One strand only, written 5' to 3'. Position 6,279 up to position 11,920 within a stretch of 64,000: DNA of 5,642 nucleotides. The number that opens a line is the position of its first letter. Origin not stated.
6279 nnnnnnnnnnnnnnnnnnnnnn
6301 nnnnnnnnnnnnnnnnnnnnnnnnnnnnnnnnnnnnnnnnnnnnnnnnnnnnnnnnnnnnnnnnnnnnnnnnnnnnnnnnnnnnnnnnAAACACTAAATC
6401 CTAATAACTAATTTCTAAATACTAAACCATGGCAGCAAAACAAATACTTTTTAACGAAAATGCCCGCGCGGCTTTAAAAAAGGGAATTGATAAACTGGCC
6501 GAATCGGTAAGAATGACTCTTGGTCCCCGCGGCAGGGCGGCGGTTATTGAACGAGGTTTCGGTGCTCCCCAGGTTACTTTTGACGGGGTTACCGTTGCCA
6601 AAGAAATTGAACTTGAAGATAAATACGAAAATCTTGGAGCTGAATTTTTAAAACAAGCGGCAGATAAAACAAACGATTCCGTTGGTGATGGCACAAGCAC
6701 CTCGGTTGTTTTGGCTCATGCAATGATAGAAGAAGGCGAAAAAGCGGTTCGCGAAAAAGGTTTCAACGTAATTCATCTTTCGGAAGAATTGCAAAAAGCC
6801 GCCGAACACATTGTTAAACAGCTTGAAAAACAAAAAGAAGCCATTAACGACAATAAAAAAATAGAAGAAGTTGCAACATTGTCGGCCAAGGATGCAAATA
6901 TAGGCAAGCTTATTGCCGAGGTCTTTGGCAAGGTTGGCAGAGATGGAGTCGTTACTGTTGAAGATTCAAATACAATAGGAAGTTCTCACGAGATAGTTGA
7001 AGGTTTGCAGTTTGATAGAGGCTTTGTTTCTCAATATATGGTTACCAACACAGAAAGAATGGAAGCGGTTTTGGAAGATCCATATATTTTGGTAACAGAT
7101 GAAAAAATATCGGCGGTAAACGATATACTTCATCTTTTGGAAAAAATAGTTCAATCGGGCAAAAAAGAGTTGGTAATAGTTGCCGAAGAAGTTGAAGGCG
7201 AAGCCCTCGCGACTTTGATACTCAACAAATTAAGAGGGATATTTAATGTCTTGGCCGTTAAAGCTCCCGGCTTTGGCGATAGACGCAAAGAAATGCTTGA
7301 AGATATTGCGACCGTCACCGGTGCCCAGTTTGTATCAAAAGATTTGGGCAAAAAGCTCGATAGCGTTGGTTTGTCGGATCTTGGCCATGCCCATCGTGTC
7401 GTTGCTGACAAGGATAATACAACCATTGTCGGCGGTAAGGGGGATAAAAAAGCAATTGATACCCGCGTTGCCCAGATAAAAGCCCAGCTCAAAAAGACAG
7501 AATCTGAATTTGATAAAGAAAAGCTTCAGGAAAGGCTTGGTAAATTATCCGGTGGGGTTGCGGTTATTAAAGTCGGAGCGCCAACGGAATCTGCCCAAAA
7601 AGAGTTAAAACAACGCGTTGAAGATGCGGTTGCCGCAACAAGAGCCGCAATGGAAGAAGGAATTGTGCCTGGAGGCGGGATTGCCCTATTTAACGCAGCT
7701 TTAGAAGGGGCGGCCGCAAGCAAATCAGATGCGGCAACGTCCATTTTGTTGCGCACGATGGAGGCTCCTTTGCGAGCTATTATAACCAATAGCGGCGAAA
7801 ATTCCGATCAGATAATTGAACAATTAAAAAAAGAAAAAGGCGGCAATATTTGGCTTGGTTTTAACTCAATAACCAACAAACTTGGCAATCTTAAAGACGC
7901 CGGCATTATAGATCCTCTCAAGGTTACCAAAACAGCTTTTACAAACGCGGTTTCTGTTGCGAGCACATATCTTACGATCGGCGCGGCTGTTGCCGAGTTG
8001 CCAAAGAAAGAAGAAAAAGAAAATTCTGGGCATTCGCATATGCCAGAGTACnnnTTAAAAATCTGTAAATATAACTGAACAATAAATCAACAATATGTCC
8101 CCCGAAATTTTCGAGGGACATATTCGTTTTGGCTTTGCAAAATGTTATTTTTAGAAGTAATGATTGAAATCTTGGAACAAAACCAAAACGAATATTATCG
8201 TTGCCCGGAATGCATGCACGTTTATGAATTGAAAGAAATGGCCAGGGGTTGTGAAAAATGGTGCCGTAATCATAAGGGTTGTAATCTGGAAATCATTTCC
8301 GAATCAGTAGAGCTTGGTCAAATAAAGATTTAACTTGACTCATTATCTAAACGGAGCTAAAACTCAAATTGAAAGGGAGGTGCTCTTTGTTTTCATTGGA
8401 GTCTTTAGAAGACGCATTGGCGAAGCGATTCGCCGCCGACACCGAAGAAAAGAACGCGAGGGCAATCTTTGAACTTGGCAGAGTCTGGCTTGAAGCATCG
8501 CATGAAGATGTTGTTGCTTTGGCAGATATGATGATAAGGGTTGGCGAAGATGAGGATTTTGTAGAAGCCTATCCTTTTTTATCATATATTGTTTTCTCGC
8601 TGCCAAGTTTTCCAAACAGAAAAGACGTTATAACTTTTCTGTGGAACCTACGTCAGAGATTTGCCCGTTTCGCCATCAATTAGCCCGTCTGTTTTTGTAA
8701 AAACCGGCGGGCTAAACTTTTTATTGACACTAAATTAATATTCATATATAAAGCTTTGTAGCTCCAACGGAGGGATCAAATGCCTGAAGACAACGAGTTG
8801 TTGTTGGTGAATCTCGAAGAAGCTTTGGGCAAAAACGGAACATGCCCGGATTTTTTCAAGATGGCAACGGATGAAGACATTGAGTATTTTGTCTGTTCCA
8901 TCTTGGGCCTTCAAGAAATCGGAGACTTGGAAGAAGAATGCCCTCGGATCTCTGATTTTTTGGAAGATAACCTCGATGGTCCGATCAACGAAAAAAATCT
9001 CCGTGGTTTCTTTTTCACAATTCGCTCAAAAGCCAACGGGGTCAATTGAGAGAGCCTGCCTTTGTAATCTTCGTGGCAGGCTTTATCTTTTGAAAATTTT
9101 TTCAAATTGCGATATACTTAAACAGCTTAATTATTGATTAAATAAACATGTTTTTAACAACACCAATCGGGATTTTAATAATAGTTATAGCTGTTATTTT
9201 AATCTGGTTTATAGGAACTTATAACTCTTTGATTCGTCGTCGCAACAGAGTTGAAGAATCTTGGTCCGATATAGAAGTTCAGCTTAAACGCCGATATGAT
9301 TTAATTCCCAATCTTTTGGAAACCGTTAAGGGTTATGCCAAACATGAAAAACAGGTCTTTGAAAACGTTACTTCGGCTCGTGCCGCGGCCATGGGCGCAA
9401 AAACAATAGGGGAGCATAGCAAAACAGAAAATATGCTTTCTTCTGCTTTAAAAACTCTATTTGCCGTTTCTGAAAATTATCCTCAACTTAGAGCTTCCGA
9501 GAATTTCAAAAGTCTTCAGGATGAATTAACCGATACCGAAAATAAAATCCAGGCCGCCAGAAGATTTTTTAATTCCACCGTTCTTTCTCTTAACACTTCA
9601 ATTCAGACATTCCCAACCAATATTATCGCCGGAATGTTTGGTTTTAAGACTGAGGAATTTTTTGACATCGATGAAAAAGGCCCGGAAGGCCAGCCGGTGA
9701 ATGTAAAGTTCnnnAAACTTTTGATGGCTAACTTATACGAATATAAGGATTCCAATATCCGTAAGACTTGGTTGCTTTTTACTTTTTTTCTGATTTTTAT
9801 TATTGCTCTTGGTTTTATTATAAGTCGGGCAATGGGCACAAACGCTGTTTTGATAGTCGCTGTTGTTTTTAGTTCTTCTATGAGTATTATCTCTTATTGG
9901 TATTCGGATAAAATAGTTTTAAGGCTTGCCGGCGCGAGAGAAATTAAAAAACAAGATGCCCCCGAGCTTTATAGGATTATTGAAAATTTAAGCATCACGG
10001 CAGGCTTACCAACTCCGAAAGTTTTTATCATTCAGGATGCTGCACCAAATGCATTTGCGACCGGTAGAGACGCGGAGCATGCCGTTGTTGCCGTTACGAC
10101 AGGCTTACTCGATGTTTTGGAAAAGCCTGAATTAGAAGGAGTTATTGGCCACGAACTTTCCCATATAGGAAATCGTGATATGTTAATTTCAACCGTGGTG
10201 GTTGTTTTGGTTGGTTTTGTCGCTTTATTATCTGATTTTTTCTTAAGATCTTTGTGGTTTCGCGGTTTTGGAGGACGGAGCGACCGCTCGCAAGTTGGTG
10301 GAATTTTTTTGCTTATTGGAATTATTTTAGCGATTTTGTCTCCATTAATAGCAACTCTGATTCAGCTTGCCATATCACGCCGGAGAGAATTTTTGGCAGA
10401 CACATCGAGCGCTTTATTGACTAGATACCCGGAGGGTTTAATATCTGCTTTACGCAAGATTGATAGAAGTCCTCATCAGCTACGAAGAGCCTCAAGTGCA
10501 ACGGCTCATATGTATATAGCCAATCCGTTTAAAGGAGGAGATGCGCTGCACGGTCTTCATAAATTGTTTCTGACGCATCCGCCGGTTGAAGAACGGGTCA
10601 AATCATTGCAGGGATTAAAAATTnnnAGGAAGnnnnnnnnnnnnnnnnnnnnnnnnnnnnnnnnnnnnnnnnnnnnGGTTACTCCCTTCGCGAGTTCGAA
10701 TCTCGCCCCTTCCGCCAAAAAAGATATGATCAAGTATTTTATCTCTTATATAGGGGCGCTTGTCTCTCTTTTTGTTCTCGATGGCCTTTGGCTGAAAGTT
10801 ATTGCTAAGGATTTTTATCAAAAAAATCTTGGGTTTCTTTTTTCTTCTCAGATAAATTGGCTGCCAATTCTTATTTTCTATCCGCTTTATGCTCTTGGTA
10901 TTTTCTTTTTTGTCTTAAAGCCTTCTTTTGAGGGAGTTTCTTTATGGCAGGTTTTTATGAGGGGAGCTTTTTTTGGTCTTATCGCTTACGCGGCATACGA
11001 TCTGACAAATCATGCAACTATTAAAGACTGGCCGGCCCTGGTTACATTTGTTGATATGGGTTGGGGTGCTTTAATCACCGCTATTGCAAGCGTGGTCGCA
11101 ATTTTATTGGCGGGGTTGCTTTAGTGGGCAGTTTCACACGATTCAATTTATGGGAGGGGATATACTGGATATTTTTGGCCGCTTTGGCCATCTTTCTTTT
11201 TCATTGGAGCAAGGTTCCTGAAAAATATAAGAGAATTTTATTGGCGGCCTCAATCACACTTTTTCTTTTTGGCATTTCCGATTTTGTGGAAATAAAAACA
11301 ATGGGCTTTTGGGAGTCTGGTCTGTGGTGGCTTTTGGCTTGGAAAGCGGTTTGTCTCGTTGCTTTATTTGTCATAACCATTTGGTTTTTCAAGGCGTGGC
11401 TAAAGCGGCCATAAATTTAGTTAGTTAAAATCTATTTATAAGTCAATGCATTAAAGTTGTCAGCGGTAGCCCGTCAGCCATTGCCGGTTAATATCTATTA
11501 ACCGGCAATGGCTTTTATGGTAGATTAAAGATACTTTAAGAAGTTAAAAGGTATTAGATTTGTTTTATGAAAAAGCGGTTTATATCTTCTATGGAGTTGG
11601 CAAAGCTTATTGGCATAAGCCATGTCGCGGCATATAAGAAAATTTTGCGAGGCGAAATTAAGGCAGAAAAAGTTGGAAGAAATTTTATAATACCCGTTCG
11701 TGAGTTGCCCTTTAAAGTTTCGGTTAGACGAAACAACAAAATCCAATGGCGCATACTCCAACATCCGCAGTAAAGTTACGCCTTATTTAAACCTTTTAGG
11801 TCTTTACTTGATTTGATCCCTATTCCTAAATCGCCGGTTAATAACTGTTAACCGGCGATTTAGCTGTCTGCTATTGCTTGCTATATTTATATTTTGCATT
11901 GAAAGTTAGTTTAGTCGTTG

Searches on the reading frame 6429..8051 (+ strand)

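Call 29: search_protein_families(library=pfam, proteins=[window:6429-8051:+], max_evalue=0.001)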
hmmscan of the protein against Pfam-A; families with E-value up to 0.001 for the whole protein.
window:6429-8051:+ (541 aa): 1 family
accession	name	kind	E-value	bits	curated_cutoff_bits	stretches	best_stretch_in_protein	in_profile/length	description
PF00118.29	Cpn60_TCP1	-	3.8e-66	224.2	34.3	1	23-519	1-484/490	TCP-1/cpn60 chaperonin family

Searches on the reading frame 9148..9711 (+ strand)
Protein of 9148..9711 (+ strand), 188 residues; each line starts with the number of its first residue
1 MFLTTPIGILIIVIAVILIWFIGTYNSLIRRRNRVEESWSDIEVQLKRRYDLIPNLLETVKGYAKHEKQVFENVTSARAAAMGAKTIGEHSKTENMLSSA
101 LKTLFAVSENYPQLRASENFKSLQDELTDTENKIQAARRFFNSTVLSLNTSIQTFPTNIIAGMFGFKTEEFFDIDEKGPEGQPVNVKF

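Call 14: search_protein_families(library=pfam, proteins=[window:9148-9711:+], max_evalue=0.001)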
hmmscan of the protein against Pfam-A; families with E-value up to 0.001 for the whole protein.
window:9148-9711:+ (188 aa): 1 family
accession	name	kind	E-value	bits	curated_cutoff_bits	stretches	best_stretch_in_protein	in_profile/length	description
PF04011.17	LemA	-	5.7e-61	205.1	26.2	1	38-188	1-149/149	LemA family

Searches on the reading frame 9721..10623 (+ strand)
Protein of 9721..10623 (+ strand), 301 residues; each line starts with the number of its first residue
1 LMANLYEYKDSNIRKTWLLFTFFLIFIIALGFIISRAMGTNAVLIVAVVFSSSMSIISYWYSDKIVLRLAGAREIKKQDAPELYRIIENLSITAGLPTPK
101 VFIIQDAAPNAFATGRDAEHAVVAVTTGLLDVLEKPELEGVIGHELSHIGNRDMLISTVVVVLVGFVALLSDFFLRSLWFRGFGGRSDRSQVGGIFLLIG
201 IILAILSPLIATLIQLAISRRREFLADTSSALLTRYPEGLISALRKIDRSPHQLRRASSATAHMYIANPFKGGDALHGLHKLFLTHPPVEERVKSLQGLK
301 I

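Call 14: search_protein_families(library=pfam, proteins=[window:9721-10623:+], max_evalue=0.001)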
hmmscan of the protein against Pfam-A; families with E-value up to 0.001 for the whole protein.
window:9721-10623:+ (301 aa): 1 family
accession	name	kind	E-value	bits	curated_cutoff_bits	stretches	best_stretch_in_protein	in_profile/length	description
PF01435.24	Peptidase_M48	-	6.9e-32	111.2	20.3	1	78-298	2-184/186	Peptidase family M48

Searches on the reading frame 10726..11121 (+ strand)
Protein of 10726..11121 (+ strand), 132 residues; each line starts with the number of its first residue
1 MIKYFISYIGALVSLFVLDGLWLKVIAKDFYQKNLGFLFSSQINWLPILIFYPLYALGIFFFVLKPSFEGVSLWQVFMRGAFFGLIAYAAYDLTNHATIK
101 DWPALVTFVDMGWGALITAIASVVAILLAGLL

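Call 14: search_protein_families(library=pfam, proteins=[window:10726-11121:+], max_evalue=0.001)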
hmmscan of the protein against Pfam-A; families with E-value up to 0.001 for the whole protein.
window:10726-11121:+ (132 aa): 1 family
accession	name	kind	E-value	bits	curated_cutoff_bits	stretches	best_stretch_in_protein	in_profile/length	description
PF09945.14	DUF2177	-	1.5e-40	138.6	26.9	1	4-126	1-123/124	Predicted membrane protein (DUF2177)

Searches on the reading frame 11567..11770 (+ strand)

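Call 29: search_protein_families(library=pfam, proteins=[window:11567-11770:+], max_evalue=0.001)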
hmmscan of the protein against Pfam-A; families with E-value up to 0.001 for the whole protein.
window:11567-11770:+ (68 aa): 1 family
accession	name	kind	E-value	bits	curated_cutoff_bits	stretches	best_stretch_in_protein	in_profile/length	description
PF12728.13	HTH_17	-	0.00034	21.3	27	1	10-47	6-43/51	Helix-turn-helix domain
